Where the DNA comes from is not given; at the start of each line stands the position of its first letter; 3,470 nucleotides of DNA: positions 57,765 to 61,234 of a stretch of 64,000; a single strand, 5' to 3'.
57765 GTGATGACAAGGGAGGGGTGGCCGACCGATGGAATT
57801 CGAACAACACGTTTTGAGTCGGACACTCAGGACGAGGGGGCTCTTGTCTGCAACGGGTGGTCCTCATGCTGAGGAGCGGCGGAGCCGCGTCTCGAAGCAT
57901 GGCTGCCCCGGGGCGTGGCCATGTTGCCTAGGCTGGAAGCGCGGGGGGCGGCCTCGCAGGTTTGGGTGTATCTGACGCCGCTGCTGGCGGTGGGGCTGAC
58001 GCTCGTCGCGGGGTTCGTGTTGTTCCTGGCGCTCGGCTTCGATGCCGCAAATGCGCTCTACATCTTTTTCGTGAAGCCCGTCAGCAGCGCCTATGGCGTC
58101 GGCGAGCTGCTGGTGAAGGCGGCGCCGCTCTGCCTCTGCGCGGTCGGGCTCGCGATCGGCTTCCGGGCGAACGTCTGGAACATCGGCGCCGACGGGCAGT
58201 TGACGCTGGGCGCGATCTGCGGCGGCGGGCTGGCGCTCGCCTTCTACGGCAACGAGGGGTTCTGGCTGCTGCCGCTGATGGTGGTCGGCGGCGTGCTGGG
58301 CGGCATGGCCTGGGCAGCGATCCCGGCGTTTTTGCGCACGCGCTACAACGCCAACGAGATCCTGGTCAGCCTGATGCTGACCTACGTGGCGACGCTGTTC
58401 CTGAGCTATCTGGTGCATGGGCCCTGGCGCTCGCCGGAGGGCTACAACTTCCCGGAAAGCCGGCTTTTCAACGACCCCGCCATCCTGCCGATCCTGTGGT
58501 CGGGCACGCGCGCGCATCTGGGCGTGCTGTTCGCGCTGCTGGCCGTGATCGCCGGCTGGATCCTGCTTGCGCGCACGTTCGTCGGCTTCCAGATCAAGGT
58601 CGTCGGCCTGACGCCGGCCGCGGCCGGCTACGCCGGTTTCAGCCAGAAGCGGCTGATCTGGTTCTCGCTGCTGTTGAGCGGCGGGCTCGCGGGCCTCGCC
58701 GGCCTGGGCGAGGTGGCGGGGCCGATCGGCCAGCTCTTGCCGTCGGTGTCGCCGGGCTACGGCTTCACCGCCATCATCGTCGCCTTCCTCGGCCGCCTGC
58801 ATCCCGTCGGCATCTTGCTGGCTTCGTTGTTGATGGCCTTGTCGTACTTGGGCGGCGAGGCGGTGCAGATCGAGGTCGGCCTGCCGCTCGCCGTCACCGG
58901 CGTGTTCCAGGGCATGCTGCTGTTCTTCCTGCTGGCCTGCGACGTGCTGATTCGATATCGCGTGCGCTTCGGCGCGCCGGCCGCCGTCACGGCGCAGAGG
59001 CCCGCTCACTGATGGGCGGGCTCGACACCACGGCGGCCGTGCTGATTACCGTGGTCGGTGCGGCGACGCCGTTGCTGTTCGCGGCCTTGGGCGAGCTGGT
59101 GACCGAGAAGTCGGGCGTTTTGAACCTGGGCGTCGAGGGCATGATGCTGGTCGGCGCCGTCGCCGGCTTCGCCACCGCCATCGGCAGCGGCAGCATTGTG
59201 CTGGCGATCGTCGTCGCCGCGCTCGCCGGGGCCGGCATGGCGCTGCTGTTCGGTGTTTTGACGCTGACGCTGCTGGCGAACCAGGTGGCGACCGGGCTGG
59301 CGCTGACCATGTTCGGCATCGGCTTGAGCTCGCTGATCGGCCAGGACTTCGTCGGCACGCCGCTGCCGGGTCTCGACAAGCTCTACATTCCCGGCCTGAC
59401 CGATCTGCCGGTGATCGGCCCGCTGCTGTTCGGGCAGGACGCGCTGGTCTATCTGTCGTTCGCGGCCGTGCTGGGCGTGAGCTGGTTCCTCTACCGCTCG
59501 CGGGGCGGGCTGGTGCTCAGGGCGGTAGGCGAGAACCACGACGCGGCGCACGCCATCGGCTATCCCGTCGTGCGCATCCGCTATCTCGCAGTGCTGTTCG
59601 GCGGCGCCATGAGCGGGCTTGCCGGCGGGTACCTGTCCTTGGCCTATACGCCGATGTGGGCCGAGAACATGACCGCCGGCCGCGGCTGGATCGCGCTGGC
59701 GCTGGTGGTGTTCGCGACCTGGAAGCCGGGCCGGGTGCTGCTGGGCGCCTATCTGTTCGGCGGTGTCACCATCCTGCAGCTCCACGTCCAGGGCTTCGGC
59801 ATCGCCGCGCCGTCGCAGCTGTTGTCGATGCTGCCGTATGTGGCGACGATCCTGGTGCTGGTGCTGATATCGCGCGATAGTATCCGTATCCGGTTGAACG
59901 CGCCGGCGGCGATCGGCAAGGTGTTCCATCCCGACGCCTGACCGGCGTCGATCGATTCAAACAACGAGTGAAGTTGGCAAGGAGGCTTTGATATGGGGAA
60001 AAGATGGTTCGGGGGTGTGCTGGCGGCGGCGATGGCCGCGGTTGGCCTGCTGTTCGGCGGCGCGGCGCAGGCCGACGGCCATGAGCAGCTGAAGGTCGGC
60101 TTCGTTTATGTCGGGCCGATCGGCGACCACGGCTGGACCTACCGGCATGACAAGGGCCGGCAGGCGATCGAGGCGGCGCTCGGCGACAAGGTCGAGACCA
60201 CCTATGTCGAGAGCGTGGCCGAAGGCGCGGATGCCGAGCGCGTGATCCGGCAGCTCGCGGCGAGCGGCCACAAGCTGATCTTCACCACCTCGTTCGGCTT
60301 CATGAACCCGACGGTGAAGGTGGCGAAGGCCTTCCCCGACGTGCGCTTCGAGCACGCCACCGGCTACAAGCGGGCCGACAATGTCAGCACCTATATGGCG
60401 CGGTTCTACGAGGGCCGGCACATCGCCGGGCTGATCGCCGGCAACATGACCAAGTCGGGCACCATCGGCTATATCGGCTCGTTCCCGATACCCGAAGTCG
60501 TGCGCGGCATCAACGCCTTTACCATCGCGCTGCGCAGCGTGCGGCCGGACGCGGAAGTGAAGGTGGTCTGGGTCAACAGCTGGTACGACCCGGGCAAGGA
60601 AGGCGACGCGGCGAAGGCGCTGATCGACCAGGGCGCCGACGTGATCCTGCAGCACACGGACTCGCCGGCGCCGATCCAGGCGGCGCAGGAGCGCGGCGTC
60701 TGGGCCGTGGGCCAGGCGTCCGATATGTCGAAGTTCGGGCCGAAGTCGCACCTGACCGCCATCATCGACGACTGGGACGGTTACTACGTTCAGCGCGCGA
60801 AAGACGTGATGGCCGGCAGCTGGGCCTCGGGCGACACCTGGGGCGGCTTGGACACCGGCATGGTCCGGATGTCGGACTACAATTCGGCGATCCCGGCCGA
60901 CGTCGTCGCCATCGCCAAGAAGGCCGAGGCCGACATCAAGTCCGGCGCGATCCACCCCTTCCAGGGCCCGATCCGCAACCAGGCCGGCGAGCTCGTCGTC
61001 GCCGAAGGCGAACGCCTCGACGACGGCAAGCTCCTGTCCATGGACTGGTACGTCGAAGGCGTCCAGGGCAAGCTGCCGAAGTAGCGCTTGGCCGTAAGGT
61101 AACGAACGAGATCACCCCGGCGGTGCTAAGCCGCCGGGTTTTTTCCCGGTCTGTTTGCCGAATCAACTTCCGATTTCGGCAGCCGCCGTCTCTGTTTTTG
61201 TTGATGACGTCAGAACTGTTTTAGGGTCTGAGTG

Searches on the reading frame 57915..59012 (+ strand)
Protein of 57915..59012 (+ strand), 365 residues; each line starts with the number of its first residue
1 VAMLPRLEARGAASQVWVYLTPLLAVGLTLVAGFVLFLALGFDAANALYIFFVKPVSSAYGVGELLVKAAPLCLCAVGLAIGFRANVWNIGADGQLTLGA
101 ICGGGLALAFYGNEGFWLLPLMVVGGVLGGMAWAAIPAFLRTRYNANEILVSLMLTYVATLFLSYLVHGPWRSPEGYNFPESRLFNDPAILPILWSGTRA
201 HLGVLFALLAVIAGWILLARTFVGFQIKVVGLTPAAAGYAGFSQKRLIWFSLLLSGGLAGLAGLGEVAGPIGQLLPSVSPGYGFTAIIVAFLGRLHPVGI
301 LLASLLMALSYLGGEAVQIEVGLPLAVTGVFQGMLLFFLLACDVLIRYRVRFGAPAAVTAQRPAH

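Call 93: search_protein_families(library=pfam, proteins=[window:57915-59012:+], max_evalue=0.001)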
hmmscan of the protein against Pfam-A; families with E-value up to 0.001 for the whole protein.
window:57915-59012:+ (365 aa): 1 family
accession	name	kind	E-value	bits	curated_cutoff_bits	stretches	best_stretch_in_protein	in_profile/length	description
PF02653.21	BPD_transp_2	-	6.5e-45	153.8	26.8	1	64-340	4-269/269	Branched-chain amino acid transport system / permease component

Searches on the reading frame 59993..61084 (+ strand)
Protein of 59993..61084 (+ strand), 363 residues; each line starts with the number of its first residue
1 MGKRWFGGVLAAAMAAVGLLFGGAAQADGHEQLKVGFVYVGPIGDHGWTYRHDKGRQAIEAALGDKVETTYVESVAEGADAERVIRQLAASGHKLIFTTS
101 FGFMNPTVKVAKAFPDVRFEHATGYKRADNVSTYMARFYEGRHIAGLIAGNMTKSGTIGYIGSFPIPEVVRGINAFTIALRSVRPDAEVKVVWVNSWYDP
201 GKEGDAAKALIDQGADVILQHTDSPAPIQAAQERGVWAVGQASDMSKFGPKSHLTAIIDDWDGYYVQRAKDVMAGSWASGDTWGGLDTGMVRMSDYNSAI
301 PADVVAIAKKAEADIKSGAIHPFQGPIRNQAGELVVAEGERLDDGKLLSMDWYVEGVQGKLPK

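Call 93: search_protein_families(library=pfam, proteins=[window:59993-61084:+], max_evalue=0.001)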
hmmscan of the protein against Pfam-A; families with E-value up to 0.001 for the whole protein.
window:59993-61084:+ (363 aa): 1 family
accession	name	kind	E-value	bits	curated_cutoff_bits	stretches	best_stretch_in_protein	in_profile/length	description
PF02608.20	Bmp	-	6.5e-57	193.2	24.1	1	34-310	3-285/301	ABC transporter substrate-binding protein PnrA-like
